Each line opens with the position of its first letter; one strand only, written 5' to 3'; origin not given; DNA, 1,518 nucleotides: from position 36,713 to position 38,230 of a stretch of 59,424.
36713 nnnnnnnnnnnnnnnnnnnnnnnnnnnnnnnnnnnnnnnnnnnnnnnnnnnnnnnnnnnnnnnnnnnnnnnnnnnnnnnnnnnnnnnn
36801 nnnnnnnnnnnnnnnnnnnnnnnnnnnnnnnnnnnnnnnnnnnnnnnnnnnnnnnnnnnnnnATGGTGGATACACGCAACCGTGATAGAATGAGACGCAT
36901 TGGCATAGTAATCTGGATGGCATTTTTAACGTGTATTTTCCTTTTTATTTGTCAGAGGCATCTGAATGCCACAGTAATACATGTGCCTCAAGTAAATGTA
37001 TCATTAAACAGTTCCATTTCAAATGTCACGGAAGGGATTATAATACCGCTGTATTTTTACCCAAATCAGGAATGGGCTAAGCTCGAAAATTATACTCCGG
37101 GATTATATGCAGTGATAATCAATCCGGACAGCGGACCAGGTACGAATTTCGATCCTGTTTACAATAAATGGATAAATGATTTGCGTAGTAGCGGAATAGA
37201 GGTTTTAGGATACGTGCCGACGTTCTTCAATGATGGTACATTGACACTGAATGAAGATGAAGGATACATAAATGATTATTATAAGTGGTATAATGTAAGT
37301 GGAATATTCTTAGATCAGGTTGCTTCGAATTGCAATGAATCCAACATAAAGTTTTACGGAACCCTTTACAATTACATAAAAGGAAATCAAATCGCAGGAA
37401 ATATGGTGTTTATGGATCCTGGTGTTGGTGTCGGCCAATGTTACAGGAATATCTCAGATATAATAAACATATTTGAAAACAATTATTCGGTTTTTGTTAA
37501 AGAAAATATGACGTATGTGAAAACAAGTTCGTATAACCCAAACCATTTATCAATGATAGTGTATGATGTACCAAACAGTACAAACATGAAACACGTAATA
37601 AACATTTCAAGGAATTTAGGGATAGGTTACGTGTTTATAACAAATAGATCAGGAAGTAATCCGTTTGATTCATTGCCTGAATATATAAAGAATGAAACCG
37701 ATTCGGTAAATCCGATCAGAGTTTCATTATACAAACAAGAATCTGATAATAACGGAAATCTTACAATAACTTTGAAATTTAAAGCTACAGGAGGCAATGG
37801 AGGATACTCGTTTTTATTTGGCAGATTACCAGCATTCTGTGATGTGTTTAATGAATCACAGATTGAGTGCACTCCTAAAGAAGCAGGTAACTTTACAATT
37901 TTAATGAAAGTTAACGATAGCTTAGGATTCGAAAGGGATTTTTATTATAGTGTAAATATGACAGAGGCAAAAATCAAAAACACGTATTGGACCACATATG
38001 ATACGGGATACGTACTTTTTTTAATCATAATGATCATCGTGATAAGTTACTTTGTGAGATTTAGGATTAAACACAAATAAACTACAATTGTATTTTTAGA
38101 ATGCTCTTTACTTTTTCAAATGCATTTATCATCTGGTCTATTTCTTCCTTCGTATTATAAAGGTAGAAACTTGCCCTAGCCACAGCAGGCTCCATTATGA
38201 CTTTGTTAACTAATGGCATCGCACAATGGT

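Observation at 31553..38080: Accessory operon of five surface proteins: three LamG pilin-like proteins, a giant YVTN adhesin and a spherulin-4/GH135-like enzyme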

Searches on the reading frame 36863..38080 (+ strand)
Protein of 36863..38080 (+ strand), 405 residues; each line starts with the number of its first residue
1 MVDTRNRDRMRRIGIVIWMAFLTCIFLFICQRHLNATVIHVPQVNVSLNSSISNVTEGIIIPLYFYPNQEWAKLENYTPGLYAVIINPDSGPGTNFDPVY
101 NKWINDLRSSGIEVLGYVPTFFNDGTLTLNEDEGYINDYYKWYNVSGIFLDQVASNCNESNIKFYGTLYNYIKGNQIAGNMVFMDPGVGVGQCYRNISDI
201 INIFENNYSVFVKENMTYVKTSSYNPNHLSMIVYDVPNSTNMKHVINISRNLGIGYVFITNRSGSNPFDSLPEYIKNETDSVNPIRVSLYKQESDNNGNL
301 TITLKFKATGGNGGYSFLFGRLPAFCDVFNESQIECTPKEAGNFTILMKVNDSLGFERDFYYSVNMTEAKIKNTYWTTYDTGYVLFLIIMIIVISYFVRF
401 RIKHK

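Call 3: search_protein_families(library=pfam, proteins=[window:36863-38080:+], max_evalue=0.1)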
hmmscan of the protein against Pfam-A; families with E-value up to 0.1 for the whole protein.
window:36863-38080:+ (405 aa): 1 family
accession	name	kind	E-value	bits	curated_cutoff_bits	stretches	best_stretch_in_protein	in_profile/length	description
PF12138.14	Spherulin4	-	3.2e-38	132.1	30.2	1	59-280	2-237/239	Spherulation-specific family 4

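Call 4: search_protein_families(library=ncbifam, proteins=[window:36863-38080:+], max_evalue=0.1)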
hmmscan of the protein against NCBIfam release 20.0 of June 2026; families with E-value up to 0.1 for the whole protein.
window:36863-38080:+ (405 aa): 0 families

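Call 16: find_homologous_proteins(query=window:36890-38080:+, max_evalue=0.001)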
Query window:36890-38080:+ (396 aa): 43 proteins with E <= 0.001 among 2773 candidates.
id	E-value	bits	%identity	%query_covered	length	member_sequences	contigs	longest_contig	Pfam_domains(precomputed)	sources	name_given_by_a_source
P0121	1.4e-266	902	100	100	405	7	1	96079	PF12138.15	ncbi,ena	-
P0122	9.3e-82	293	44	86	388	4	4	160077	PF12138.15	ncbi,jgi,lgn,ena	jgi:hypothetical protein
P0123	3.4e-80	288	43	84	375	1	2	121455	PF12138.15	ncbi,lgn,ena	-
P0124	5.3e-40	156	38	57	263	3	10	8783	PF12138.15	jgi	jgi:hypothetical protein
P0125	2.2e-28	117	33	66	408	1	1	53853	PF12138.15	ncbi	-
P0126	3.2e-26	110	31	71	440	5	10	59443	PF12138.15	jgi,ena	jgi:hypothetical protein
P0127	8.6e-26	109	35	60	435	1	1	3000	PF12138.15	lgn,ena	-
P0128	1.0e-24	105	30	58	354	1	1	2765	PF12138.15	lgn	-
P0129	3.1e-24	104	34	55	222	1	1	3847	PF12138.15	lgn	-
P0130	3.6e-24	103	30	57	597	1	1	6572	PF12138.15,PF00041.28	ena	-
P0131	1.5e-23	101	30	58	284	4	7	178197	PF12138.15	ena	-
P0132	1.6e-23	101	36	55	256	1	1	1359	PF12138.15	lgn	-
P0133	4.0e-22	97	34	57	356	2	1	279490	PF12138.15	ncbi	ncbi:MAG: spherulation-specific family 4 protein [Nitrososphaerales archaeon]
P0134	8.9e-22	96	38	55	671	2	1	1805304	PF12138.15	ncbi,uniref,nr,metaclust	ncbi:Spherulin-4-like protein [Nitrosotalea devaniterrae]|uniref:Spherulin-4-like protein n=1 Tax=Ni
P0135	1.5e-21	95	32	65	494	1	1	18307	PF12138.15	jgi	jgi:hypothetical protein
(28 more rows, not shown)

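Call 17: find_encoding_contigs(protein=P0123, flank=10000, max_places=3)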
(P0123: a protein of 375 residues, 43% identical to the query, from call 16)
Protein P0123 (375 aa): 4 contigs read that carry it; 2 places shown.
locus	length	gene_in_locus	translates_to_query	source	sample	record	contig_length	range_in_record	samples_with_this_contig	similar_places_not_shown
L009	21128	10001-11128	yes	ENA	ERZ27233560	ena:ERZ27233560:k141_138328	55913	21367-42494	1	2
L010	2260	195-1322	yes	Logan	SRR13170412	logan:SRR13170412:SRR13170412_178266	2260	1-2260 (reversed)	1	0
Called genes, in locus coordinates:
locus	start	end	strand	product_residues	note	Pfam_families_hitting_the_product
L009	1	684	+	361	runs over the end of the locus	PF00676:E1_dh, PF00456:Transketolase_N (weak), PF13292:DXP_synthase_N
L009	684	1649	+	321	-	PF02779:Transket_pyr, PF02780:Transketolase_C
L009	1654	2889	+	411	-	PF00364:Biotin_lipoyl, PF25917:BSH_RND (weak), PF25984:BSH_YknX (weak), PF25997:BSH_YhbJ (weak), PF02817:E3_binding, PF00198:2-oxoacid_dh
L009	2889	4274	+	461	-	PF00890:FAD_binding_2 (weak), PF01134:GIDA (weak), PF07992:Pyr_redox_2, PF12831:FAD_oxidored, PF13450:NAD_binding_8 (weak), PF13738:Pyr_redox_3 (weak), PF00070:Pyr_redox, PF02852:Pyr_redox_dim, +1 more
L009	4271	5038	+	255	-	PF20143:NAD_kinase_C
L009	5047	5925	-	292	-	PF00491:Arginase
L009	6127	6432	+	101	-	PF01248:Ribosomal_L7Ae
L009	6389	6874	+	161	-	PF00164:Ribosom_S12_S23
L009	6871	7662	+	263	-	PF00177:Ribosomal_S7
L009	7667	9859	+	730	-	PF00009:GTP_EFTU, PF01926:MMR_HSR1 (weak), PF22042:EF-G_D2, PF03144:GTP_EFTU_D2, PF14492:EFG_III, PF16658:RF3_C (weak), PF03764:EFG_IV, PF00679:EFG_C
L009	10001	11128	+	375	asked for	PF12138:Spherulin4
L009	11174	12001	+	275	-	PF13385:Laminin_G_3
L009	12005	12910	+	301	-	PF13385:Laminin_G_3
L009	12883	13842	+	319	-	PF22925:TS_C (weak), PF13385:Laminin_G_3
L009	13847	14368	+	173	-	PF02834:LigT_PEase, PF10469:AKAP7_NLS (weak), PF13563:2_5_RNA_ligase2, PF02834:LigT_PEase (weak)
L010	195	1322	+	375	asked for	PF12138:Spherulin4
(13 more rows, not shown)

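Call 18: find_encoding_contigs(protein=P0122, flank=10000, max_places=3)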
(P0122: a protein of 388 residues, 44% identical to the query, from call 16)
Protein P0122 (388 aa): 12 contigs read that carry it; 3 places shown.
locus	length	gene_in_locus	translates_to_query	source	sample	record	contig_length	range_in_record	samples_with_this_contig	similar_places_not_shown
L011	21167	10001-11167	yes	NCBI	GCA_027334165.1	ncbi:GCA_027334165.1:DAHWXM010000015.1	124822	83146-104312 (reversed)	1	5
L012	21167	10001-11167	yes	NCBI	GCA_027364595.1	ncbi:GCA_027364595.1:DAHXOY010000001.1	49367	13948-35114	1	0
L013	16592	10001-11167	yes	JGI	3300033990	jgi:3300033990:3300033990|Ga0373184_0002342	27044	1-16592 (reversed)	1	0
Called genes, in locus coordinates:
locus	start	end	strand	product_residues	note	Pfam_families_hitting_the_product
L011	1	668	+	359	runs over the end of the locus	PF00676:E1_dh, PF00456:Transketolase_N (weak), PF13292:DXP_synthase_N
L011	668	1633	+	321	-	PF02779:Transket_pyr, PF02780:Transketolase_C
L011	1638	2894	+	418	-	PF00364:Biotin_lipoyl, PF25917:BSH_RND (weak), PF25997:BSH_YhbJ (weak), PF02817:E3_binding, PF00198:2-oxoacid_dh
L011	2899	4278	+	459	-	PF00890:FAD_binding_2 (weak), PF01134:GIDA (weak), PF01266:DAO (faint), PF07992:Pyr_redox_2, PF12831:FAD_oxidored, PF13450:NAD_binding_8 (weak), PF00070:Pyr_redox, PF02852:Pyr_redox_dim, +2 more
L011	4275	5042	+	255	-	PF01513:NAD_kinase (weak), PF20143:NAD_kinase_C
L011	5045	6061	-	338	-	PF00491:Arginase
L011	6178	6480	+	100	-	PF01248:Ribosomal_L7Ae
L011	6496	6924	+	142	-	PF00164:Ribosom_S12_S23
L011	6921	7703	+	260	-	PF00177:Ribosomal_S7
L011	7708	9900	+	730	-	PF00009:GTP_EFTU, PF01926:MMR_HSR1 (weak), PF22042:EF-G_D2, PF03144:GTP_EFTU_D2, PF14492:EFG_III, PF16658:RF3_C (weak), PF03764:EFG_IV, PF00679:EFG_C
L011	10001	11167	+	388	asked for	PF12138:Spherulin4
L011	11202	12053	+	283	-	PF13385:Laminin_G_3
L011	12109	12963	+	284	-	PF13385:Laminin_G_3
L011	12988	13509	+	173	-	PF02834:LigT_PEase, PF10469:AKAP7_NLS, PF13563:2_5_RNA_ligase2, PF02834:LigT_PEase (weak)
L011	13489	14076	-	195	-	-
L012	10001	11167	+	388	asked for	PF12138:Spherulin4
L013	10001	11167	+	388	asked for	PF12138:Spherulin4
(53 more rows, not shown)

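Call 33: find_related_loci(query=A4, collection=genome_contigs, flank=10000)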
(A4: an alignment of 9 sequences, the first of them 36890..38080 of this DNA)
Query A4 (396 aa) in genome_contigs; peptide patterns used: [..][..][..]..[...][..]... (x = any residue, [..] = any of these).
200 stretches matched a pattern; 178 encode a relative of the query (tblastn E <= 1e-3); the best 80 are kept; 80 distinct loci.
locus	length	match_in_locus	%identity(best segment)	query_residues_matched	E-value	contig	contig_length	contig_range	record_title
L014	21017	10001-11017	44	48-389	3e-84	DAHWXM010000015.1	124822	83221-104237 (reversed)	MAG TPA_asm: Candidatus Micrarchaeota archaeon isolate clean2166 k141_581631, whole genome shotgun sequence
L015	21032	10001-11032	42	23-371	5e-81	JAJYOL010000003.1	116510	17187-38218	MAG: Candidatus Micrarchaeota archaeon isolate DBS2-5.bin41 NODE_69_length_116510_cov_8.161493, whole genome shotgun seq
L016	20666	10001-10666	39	48-269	8e-43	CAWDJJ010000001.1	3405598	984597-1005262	MAG: uncultured Chloroflexia bacterium isolate MFD06435.bin.2.24 genome assembly, contig: contig_25456, whole genome sho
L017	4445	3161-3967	28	42-304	3e-36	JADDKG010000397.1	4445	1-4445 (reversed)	MAG: Rubrobacter sp. isolate M04BS1SP1A68MG M04BS1_398, whole genome shotgun sequence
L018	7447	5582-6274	33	50-269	7e-35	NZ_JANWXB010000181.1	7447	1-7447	MAG: Thermoflexus sp. isolate SKYG36 k141_625962, whole genome shotgun sequence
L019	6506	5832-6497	34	48-274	3e-34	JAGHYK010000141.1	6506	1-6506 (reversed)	MAG: Chloroflexota bacterium isolate 630D.37 NODE_3523_length_6506_cov_135.835374, whole genome shotgun sequence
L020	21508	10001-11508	31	42-291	7e-34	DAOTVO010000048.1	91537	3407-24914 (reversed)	MAG TPA_asm: Anaerolineales bacterium isolate H11_64 k163_197093, whole genome shotgun sequence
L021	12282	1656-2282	35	48-263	2e-33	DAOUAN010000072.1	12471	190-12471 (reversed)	MAG TPA_asm: Anaerolineales bacterium isolate H64_669 k137_10634, whole genome shotgun sequence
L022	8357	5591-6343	32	21-274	2e-33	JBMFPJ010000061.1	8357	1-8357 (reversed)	MAG: Anaerolineae bacterium isolate KM4338-60 NODE_4611_length_8357_cov_4.422428, whole genome shotgun sequence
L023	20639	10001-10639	30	53-269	2e-33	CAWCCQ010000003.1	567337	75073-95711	MAG: uncultured Acidimicrobiaceae bacterium isolate MFD04434.bin.2.61 genome assembly, contig: contig_27803, whole genom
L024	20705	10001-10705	29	50-263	2e-32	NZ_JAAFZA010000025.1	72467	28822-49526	Catenulispora pinisilvae strain NH11 NODE_25, whole genome shotgun sequence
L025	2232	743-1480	31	18-269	7e-31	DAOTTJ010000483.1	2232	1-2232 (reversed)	MAG TPA_asm: Ktedonobacteraceae bacterium isolate B93_191 k193_1288159, whole genome shotgun sequence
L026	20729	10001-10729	30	50-277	3e-30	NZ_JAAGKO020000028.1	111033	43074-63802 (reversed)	Streptantibioticus silvisoli strain SL54 NODE_28, whole genome shotgun sequence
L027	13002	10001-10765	33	44-303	2e-30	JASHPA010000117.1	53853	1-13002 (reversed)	MAG: Nitrososphaerales archaeon isolate JOPF037 JOPF_AWAY_contig_850456, whole genome shotgun sequence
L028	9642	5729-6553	34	49-329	8e-30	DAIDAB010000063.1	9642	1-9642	MAG TPA_asm: bacterium isolate clean1828 NODE_63_length_9642_cov_2.879770, whole genome shotgun sequence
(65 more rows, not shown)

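Call 46: search_solved_structures(query=window:36890-38080:+, max_evalue=1, show_alignments=2)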
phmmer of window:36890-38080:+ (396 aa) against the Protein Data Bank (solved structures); distinct sequences matched with E-value up to 1: 2.
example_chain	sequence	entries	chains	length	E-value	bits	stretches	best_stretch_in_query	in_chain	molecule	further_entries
5d6t_A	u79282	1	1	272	1.2e-08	37.5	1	48-232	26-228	SPHERULIN-4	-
5c5g_A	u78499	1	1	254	1.4e-08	37.3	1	49-233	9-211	spherulin-4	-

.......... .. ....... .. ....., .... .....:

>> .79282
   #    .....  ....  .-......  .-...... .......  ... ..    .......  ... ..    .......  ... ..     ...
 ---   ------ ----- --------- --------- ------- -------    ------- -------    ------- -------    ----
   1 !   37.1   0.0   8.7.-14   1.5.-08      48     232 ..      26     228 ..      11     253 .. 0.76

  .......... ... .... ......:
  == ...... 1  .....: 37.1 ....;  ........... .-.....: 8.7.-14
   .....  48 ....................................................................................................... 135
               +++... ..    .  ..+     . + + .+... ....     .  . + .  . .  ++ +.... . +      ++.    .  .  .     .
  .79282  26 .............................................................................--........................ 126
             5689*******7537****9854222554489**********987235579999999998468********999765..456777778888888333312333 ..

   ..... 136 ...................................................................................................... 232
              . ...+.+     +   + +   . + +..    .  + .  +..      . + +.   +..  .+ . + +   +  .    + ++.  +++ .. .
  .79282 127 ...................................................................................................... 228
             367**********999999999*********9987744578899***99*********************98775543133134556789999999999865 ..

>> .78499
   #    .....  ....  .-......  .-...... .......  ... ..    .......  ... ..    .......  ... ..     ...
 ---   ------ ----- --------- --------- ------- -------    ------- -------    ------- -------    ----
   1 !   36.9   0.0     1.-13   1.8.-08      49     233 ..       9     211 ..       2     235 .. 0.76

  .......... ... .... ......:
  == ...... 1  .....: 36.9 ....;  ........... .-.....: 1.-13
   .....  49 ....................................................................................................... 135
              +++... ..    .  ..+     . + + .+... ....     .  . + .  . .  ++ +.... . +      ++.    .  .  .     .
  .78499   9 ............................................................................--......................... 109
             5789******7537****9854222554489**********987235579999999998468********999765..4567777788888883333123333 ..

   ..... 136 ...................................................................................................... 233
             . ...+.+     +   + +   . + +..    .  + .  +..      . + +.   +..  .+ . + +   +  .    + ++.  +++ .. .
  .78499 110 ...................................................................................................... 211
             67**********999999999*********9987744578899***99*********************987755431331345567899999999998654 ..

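Call 63: find_related_loci(query=A5, collection=metagenome_contigs, flank=10000)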
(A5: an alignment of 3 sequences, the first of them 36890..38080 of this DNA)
Query A5 (396 aa) in metagenome_contigs; peptide patterns used: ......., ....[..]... (x = any residue, [..] = any of these).
600 stretches matched a pattern (row limit reached: there are more); 1 encode a relative of the query (tblastn E <= 1e-3); 1 distinct loci.
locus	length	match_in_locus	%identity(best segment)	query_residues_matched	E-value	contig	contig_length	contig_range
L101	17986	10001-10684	27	52-268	9e-13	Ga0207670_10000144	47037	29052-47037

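Call 72: predict_structure(alignment_id=A3)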
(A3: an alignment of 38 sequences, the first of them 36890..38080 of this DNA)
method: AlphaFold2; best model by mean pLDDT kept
length: 396 residues; sequences in the alignment: 38
mean_pLDDT: 82.2   pTM: 0.71
mean pLDDT of the five models: 82.2, 80.8, 80.1, 76.6, 75.4
residues with pLDDT >= 90: 152; 70-90: 179; 50-70: 46; < 50: 19
segments of 3 or more residues with pLDDT < 50: 26-34, 362-369
pLDDT, mean of each block of 10 residues (from residue 1): 74 82 53 48 66 91 91 90 87 95 94 77 94 94 90 93 82 87 82 92 79 73 91 91 88 67 87 84 84 88 86 91 90 84 82 73 44 77 88 75
secondary structure, 60 per line:
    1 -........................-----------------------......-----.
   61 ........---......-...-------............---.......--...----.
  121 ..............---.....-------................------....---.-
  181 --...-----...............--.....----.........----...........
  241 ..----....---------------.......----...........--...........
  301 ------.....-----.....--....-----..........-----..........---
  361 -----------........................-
elements in order: H2-25 E49-54 H60-68 E72-77 H89-100 E104-110 H120-134 E138-142 H150-165 E172-175 E191-198 H199-205 H208-212 E220-225 H230-242 E247-250 H266-272 E277-287 E290-300 E307-311 E317-321 E324-327 E333-342 E348-357 H372-395

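Call 76: fold_search(model_id=the predicted structure, library=pdb)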
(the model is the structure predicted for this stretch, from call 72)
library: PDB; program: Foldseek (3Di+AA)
matches with E <= 10: 1800; with E <= 0.001: 263
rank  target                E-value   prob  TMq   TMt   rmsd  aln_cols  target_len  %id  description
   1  5d6t                  5.6e-14  1.00  0.51  0.78   3.4       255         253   23  Crystal Structure of Aspergillus clavatus Sph3 in complex with GalNAc (released 2015-09-16)
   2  5c5g                  6.3e-14  1.00  0.51  0.77   2.8       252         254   24  Crystal Structure of Aspergillus clavatus Sph3 (released 2015-09-16)
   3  1cgw_A                1.6e-07  1.00  0.36  0.23  14.7       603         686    8  SITE DIRECTED MUTATIONS OF THE ACTIVE SITE RESIDUE TYROSINE 195 OF CYCLODEXTRIN GLYCOSYLTRANSFERASE FROM BACILLUS CIRC (released 1995-02-07)
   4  6l2h                  1.9e-07  1.00  0.34  0.22  14.7       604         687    8  CGTase mutant-Y167H (released 2019-10-16)
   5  6cgt_A                3.2e-07  1.00  0.34  0.22  14.9       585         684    9  HOXA COMPLEX OF CYCLODEXTRIN GLYCOSYLTRANSFERASE MUTANT (released 1998-10-14)
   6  5h06_A                3.6e-07  1.00  0.36  0.30  11.8       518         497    8  Crystal structure of AmyP in complex with maltose (released 2017-08-16)
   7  3fha_B                3.6e-07  1.00  0.35  0.25  16.1       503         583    9  Structure of endo-beta-N-acetylglucosaminidase A (released 2009-04-28)
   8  1tcm_A                4.1e-07  1.00  0.35  0.23  14.8       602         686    9  CYCLODEXTRIN GLYCOSYLTRANSFERASE W616A MUTANT FROM BACILLUS CIRCULANS STRAIN 251 (released 1997-04-21)
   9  8iu8                  4.3e-07  1.00  0.40  0.31  14.8       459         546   10  Crystal structure of GH66 endodextranase from Flavobacterium johnsoniae (released 2023-06-14)
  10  3k1d                  4.9e-07  1.00  0.37  0.23  12.3       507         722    8  Crystal structure of glycogen branching enzyme synonym: 1,4-alpha-D-glucan:1,4-alpha-D-GLUCAN 6-glucosyl-transferase fro (released 2010-05-05)
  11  8zqa_F                4.9e-07  1.00  0.33  0.24  13.4       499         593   11  Crystal structure of 1,4-alpha-glucan branching protein from Rhodothermus profundi (released 2024-10-02)
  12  4jcm                  4.9e-07  1.00  0.32  0.21  15.6       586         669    8  Crystal structure of Gamma-CGTASE from Alkalophilic bacillus clarkii at 1.65 Angstrom resolution (released 2014-02-26)
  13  3wms                  5.8e-07  1.00  0.36  0.23  14.7       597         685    9  The crystal structure of Y195I mutant alpha-cyclodextrin glycosyltransferase from Paenibacillus macerans (released 2014-11-12)
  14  5jvk_A                6.2e-07  1.00  0.40  0.34  13.5       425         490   10  Structural insights into a family 39 glycoside hydrolase from the gut symbiont Bacteroides cellulosilyticus WH2. (released 2016-12-07)
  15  1cgy_A                6.6e-07  1.00  0.34  0.22  14.3       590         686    8  SITE DIRECTED MUTATIONS OF THE ACTIVE SITE RESIDUE TYROSINE 195 OF CYCLODEXTRIN GLYXOSYLTRANSFERASE FROM BACILLUS CIRC (released 1995-02-07)
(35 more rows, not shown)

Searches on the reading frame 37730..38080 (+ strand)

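Call 49: search_protein_families(library=pfam, proteins=[window:37730-38080:+], max_evalue=10)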
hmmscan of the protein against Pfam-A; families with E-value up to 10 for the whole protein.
window:37730-38080:+ (116 aa): 1 family
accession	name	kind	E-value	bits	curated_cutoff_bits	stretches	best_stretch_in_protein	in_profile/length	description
PF04117.17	Mpv17_PMP22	-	0.083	13.4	27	1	78-107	11-40/62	Mpv17 / PMP22 family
